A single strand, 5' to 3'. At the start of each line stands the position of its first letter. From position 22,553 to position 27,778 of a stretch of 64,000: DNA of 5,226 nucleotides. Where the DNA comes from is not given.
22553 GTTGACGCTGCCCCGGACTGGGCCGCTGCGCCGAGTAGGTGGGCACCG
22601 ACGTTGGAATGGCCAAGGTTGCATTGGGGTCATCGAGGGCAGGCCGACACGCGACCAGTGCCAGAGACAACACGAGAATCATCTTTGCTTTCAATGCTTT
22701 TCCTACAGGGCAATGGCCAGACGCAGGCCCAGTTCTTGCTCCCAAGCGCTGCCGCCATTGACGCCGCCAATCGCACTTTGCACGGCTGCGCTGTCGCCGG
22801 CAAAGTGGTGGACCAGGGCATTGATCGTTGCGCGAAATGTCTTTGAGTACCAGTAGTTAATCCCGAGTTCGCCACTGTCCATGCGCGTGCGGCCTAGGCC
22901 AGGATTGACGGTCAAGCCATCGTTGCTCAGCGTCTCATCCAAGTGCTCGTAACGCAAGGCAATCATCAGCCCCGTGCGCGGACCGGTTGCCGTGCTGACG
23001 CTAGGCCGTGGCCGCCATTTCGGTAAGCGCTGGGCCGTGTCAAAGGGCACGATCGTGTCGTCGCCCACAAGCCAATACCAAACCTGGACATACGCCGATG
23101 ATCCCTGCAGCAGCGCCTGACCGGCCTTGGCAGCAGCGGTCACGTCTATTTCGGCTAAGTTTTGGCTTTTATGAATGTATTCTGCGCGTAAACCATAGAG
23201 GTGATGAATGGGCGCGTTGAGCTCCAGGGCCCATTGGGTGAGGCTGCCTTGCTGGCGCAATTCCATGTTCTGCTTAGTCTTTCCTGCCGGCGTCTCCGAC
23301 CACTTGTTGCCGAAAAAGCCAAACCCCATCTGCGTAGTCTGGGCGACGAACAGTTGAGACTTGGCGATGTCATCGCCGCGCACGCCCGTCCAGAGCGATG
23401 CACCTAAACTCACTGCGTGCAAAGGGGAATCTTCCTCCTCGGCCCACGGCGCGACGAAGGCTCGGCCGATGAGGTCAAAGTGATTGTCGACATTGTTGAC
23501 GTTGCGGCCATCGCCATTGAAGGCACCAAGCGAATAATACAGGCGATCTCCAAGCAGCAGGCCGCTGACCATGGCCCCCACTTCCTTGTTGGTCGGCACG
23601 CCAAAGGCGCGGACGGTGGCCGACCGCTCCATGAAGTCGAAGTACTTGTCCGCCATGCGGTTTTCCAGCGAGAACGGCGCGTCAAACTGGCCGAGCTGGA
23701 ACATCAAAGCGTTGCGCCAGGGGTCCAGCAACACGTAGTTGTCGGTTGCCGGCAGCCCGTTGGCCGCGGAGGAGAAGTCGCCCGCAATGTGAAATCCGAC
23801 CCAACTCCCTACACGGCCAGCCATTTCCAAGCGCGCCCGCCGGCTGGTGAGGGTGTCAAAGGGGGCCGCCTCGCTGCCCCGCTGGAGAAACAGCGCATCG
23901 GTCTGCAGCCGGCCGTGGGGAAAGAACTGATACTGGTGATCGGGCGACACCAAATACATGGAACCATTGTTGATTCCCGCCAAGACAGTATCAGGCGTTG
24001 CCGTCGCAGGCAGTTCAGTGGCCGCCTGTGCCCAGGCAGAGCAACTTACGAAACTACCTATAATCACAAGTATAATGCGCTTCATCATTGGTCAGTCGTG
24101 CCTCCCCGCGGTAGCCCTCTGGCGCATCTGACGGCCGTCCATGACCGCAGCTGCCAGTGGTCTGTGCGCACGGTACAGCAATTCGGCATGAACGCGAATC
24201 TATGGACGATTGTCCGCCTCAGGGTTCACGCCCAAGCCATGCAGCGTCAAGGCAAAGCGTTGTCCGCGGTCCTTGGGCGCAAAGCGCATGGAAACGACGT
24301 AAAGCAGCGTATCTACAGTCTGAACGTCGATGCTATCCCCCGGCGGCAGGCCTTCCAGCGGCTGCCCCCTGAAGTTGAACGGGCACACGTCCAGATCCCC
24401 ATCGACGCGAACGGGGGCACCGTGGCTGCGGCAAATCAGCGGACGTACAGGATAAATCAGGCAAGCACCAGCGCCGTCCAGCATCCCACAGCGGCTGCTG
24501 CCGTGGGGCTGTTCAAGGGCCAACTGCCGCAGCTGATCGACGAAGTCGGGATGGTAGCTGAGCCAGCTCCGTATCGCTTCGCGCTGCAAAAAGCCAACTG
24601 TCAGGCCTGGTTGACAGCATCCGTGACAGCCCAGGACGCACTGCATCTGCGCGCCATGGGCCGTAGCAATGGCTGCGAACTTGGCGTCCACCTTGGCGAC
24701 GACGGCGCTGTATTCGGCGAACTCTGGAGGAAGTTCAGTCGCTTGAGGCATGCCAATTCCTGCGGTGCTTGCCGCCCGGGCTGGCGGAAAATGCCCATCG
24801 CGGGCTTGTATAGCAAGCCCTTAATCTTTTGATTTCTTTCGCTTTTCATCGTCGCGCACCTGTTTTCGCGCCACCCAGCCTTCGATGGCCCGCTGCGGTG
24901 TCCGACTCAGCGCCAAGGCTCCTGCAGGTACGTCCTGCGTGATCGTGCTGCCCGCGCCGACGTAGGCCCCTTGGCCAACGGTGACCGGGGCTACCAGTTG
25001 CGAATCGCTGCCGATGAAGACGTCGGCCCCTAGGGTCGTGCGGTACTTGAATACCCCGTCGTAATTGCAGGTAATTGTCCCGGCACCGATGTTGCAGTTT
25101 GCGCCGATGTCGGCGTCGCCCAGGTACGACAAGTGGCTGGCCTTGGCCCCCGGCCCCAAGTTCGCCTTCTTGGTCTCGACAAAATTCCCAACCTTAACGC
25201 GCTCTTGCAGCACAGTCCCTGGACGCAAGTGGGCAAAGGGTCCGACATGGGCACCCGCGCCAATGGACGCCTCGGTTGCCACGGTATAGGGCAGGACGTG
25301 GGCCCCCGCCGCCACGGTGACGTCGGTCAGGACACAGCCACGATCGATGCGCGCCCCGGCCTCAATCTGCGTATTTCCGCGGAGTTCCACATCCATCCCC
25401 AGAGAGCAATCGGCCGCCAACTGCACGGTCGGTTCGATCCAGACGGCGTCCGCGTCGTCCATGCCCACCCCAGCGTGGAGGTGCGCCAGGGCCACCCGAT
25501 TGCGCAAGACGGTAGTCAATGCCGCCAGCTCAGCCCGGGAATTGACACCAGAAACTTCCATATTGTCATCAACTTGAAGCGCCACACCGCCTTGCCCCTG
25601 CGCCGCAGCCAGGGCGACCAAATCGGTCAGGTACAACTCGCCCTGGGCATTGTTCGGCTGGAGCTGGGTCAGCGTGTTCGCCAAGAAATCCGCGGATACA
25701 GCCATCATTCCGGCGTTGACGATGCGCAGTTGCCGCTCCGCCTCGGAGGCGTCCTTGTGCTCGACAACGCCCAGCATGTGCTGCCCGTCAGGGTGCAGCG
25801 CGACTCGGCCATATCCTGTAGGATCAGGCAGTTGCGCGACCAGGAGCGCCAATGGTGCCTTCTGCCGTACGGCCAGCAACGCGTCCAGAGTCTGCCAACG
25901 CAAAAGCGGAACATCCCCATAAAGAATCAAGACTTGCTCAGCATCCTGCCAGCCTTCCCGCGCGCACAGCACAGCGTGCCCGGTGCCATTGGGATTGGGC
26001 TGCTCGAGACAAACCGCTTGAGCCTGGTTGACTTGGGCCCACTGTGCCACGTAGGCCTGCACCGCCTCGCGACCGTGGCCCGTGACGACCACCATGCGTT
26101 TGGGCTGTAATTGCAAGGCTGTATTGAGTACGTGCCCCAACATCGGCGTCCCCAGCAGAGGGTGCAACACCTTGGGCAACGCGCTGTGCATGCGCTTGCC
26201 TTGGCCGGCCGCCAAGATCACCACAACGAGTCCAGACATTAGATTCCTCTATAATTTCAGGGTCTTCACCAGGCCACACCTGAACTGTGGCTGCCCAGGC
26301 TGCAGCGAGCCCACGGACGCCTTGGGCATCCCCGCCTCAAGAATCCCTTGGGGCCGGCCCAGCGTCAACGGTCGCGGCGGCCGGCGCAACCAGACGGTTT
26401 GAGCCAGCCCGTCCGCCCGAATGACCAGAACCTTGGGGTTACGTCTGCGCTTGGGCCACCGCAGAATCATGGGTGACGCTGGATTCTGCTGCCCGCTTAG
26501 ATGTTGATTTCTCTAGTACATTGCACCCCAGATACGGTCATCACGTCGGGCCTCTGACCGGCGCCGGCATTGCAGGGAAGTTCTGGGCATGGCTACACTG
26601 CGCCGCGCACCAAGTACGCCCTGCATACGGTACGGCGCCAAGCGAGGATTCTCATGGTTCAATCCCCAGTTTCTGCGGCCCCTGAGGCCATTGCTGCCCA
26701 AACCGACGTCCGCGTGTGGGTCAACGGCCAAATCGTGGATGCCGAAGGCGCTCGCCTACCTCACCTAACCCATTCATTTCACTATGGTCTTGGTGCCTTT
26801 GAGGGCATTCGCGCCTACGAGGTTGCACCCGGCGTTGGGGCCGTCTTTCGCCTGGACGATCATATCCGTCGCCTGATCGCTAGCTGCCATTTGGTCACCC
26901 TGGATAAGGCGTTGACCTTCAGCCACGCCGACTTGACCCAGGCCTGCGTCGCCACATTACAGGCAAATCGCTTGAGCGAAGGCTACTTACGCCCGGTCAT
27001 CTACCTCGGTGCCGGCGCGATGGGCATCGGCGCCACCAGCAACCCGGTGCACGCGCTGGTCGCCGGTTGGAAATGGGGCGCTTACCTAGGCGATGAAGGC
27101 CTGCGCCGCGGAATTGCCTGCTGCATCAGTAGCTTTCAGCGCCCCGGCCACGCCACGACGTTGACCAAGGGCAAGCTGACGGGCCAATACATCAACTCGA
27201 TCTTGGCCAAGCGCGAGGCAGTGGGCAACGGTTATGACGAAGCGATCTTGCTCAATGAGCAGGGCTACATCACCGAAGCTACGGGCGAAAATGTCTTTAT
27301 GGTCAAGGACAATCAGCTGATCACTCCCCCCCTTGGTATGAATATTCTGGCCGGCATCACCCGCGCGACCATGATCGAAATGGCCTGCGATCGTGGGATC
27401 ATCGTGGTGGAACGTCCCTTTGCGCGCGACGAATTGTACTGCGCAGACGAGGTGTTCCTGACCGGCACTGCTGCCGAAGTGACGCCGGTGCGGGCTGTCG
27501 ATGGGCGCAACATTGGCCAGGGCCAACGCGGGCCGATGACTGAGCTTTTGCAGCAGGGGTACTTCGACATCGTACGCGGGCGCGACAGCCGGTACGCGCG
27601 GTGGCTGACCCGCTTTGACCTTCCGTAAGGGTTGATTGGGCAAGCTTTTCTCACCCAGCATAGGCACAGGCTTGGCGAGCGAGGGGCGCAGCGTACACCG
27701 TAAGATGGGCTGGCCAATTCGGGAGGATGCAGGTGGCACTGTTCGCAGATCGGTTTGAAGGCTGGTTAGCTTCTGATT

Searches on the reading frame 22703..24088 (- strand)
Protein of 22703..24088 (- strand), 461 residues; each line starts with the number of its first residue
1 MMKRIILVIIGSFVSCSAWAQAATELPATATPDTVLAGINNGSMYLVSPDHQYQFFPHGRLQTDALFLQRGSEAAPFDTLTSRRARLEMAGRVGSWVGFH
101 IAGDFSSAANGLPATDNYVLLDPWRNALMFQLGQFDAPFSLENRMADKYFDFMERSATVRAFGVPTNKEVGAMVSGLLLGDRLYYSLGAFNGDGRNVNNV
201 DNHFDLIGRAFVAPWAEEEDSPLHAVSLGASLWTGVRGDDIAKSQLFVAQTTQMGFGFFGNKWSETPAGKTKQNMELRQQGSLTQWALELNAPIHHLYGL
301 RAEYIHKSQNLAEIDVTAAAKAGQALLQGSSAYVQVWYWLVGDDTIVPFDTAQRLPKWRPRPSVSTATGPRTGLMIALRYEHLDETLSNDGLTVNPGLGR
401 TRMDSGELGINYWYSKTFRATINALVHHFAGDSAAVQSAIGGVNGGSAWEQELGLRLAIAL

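Call 53: search_protein_families(library=pfam, proteins=[window:22703-24088:-], max_evalue=0.001)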
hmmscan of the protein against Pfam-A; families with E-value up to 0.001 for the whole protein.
window:22703-24088:- (461 aa): 1 family
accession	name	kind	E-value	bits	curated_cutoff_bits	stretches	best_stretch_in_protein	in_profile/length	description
PF07396.17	Porin_O_P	-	1.4e-12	48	20.9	1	81-218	28-169/370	Phosphate-selective porin O and P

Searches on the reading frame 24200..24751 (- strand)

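Call 53: search_protein_families(library=pfam, proteins=[window:24200-24751:-], max_evalue=0.001)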
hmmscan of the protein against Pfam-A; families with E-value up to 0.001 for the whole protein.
window:24200-24751:- (183 aa): 1 family
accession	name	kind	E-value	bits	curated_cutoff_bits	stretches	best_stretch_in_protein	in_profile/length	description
PF03692.20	CxxCxxCC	-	2.5e-05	25.3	23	1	38-110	2-69/85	Putative zinc- or iron-chelating domain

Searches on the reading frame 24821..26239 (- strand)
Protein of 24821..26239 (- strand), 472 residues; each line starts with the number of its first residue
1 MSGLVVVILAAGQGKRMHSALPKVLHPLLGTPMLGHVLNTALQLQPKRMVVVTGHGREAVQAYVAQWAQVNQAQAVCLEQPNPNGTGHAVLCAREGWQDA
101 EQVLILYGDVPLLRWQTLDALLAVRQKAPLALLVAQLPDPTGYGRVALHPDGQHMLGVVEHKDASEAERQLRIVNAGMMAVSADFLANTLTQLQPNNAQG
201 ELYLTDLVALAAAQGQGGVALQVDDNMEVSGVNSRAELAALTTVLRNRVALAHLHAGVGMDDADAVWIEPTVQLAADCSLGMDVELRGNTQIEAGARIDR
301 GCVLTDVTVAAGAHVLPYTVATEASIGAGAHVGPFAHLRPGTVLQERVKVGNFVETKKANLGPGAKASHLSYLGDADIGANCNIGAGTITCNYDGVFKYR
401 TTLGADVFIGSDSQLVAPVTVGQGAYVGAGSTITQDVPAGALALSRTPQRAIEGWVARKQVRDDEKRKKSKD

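Call 53: search_protein_families(library=pfam, proteins=[window:24821-26239:-], max_evalue=0.001)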
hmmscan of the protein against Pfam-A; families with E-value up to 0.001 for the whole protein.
window:24821-26239:- (472 aa): 8 families
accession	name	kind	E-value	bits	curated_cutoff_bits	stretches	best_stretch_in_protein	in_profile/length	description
PF00132.30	Hexapep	-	4.4e-27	93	27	2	401-434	2-35/36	Bacterial transferase hexapeptide (six repeats)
PF12804.13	NTP_transf_3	-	5.5e-21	75.8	27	1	6-137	1-123/160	MobA-like NTP transferase domain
PF00483.29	NTP_transferase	-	5e-12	46.4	21.2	1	6-223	2-221/245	Nucleotidyl transferase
PF25084.1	LbH_EIF2B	-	5.1e-08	33.3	54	0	268-354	18-103/105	EIF2B subunit epsilon LbH domain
PF14602.12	Hexapep_2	-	5.1e-08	32.9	27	1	401-435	2-34/34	Hexapeptide repeat of succinyl-transferase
PF01128.25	IspD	-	1e-07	32.4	27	1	5-129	2-122/221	2-C-methyl-D-erythritol 4-phosphate cytidylyltransferase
PF25087.1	GMPPB_C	-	2.3e-06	27.7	39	0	265-352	4-85/110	GMPPB C-terminal domain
PF02348.25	CTP_transf_3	-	6.7e-05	23.2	22.6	1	23-123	16-112/217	Cytidylyltransferase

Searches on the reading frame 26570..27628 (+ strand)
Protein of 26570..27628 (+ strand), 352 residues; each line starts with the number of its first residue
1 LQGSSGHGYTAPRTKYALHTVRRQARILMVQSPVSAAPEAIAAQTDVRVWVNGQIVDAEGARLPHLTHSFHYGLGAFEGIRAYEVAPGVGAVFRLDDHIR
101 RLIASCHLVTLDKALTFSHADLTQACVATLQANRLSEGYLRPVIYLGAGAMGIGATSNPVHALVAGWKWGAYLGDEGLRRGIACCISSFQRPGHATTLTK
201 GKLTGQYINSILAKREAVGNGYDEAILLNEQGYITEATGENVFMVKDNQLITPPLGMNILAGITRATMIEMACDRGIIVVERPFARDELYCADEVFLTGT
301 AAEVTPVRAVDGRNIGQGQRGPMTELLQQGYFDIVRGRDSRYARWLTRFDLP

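Call 53: search_protein_families(library=pfam, proteins=[window:26570-27628:+], max_evalue=0.001)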
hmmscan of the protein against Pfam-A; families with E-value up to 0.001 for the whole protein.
window:26570-27628:+ (352 aa): 1 family
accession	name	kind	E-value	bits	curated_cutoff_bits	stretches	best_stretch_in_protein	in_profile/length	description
PF01063.24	Aminotran_4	-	2.3e-53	181.8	28.5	1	75-310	1-223/223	Amino-transferase class IV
